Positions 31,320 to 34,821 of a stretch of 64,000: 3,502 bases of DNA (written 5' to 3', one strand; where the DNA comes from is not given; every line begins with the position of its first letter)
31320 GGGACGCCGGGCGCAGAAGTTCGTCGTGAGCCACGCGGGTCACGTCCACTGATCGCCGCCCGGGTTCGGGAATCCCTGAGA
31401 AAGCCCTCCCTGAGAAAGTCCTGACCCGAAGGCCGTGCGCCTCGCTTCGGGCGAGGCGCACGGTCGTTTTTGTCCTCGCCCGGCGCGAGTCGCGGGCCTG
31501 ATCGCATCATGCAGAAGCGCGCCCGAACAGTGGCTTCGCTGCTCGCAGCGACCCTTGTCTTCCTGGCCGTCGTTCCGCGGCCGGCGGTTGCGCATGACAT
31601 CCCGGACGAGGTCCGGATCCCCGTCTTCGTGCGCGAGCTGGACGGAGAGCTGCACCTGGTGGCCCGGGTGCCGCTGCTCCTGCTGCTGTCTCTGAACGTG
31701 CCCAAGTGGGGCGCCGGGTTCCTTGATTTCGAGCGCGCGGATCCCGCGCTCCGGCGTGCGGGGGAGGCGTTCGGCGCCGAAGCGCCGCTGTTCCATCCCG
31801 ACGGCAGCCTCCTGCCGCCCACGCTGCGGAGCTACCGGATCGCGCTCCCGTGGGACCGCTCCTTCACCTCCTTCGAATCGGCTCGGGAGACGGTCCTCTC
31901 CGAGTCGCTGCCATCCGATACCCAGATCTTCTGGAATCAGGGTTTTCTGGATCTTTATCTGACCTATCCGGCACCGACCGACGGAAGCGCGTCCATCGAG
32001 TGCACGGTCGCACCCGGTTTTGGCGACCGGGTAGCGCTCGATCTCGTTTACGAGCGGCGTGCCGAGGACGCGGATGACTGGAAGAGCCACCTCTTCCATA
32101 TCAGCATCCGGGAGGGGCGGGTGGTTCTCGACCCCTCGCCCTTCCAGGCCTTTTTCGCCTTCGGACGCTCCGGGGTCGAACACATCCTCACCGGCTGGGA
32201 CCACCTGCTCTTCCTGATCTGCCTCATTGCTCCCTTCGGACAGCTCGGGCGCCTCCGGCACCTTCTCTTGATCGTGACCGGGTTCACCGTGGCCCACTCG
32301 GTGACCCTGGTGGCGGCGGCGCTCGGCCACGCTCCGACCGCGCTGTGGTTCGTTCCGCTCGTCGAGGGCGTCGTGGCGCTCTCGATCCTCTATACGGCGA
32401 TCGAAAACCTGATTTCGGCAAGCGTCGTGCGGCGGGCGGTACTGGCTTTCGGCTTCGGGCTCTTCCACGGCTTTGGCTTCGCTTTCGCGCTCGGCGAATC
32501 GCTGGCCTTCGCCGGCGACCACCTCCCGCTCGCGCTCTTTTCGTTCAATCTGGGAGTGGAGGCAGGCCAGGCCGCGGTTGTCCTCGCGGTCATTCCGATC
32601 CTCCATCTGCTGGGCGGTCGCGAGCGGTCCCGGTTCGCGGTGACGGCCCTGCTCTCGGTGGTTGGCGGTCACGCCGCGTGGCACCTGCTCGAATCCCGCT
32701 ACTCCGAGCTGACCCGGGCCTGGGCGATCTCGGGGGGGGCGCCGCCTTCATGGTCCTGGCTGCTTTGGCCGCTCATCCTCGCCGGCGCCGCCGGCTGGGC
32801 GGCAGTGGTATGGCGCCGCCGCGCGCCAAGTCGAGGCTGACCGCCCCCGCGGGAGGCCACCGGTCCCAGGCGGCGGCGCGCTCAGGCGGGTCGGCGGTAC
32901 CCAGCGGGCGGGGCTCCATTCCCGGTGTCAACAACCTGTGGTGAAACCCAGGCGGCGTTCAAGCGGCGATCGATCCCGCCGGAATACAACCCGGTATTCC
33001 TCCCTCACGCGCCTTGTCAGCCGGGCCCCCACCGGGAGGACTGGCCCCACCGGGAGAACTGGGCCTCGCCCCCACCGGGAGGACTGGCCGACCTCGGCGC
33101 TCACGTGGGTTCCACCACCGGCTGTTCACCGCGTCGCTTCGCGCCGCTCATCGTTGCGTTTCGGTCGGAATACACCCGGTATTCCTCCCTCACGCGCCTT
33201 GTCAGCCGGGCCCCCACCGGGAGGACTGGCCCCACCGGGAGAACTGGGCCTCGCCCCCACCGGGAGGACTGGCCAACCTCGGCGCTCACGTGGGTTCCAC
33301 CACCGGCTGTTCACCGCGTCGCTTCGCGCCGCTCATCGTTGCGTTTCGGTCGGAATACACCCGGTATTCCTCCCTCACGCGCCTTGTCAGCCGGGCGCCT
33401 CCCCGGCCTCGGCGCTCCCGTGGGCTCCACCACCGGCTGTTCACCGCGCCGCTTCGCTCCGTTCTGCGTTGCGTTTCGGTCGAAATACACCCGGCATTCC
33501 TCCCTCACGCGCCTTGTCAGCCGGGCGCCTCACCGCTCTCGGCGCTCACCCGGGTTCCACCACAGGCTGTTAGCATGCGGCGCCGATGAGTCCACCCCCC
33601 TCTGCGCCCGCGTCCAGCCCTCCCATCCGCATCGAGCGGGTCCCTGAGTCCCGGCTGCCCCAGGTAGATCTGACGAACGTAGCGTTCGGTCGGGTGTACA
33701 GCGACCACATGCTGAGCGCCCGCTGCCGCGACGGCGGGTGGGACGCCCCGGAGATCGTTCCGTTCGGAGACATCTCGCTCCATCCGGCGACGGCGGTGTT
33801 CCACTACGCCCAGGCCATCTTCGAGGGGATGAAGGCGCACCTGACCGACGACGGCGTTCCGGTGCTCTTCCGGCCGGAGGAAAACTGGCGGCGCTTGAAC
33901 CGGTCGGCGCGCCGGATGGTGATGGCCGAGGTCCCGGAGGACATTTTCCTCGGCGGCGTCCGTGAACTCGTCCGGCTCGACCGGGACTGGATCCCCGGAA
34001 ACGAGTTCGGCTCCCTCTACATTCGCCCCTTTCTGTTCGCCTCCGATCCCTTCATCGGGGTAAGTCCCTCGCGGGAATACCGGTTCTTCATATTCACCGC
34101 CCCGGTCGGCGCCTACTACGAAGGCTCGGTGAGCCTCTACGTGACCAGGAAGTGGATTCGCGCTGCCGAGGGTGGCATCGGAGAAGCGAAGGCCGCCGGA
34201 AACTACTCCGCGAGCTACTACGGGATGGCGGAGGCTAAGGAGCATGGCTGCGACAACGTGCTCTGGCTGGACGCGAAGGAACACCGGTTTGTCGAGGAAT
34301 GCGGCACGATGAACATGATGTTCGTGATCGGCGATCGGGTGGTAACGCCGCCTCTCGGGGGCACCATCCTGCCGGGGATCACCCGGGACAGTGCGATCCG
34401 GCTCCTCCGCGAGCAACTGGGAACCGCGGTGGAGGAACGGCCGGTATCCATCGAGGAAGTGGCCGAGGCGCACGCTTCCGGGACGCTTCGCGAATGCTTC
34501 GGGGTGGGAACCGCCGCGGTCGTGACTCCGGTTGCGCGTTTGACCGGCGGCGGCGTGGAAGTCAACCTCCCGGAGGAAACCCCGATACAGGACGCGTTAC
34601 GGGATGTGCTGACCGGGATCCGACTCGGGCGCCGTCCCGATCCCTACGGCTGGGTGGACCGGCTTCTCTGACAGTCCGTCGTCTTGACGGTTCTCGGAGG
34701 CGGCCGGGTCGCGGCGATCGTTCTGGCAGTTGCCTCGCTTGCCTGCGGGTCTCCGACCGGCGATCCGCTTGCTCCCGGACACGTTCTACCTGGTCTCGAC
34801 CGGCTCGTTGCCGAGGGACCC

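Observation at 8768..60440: Pervasive modular MITE/REP-like element family with termini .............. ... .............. at nine or more intergenic loci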

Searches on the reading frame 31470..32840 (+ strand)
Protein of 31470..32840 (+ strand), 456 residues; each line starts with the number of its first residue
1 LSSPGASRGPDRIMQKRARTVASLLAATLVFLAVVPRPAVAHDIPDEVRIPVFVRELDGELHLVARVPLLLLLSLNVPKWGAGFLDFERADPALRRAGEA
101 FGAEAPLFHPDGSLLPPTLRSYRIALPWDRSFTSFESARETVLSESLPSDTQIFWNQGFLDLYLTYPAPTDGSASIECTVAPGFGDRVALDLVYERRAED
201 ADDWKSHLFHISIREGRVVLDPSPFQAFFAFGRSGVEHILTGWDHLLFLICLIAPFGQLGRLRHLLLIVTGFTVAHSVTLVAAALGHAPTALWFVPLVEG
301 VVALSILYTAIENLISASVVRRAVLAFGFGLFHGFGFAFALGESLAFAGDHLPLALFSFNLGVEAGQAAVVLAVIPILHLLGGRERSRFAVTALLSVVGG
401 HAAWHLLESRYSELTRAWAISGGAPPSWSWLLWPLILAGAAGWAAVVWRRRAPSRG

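Call 10: search_protein_families(library=pfam, proteins=[window:31470-32840:+])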
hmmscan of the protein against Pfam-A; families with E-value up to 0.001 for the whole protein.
window:31470-32840:+ (456 aa): 1 family
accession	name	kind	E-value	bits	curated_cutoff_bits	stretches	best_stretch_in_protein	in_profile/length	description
PF13795.12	HupE_UreJ_2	-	2.7e-37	128.3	24.5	1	233-381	3-152/156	HupE / UreJ protein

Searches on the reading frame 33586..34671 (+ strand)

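Call 10: search_protein_families(library=pfam, proteins=[window:33586-34671:+])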
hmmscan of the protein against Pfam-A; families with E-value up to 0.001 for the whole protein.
window:33586-34671:+ (361 aa): 1 family
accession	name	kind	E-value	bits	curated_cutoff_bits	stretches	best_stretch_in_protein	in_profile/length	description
PF01063.24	Aminotran_4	-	4.4e-34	118.7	28.5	1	78-318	2-222/223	Amino-transferase class IV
